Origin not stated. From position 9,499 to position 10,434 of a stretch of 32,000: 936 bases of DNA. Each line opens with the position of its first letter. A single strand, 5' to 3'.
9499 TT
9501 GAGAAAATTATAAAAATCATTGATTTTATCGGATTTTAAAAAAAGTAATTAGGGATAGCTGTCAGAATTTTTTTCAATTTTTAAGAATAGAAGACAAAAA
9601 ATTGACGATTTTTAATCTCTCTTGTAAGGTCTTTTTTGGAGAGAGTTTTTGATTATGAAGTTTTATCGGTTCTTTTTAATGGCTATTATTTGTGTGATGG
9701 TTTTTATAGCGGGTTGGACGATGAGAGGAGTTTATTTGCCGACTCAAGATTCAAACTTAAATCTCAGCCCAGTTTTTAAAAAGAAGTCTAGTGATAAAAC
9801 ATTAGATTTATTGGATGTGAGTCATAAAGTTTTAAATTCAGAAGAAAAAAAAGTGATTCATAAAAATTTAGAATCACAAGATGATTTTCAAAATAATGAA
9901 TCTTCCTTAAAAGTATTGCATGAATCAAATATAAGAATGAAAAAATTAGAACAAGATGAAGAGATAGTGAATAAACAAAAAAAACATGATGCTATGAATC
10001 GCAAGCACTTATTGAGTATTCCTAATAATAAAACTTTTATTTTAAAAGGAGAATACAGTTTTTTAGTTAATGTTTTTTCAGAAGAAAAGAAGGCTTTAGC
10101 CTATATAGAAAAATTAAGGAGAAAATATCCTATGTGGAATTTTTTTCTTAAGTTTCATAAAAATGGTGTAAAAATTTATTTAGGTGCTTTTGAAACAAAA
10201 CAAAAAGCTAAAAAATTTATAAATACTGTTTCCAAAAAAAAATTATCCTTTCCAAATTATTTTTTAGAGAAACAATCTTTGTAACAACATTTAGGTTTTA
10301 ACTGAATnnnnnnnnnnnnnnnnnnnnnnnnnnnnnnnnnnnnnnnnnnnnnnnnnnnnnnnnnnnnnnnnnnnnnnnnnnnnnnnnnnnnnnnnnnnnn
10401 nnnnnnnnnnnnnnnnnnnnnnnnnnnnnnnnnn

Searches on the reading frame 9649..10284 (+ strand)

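Call 35: search_protein_families(library=pfam, proteins=[window:9649-10284:+], max_evalue=0.01)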
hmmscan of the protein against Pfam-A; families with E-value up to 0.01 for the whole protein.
window:9649-10284:+ (211 aa): 2 families
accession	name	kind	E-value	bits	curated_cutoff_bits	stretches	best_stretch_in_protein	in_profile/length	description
PF24024.1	DUF7336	-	6.8e-05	23.1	25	0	178-197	18-37/60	Domain of unknown function (DUF7336)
PF05036.18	SPOR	-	9.8e-05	23.1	21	1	140-197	9-66/76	SPOR domain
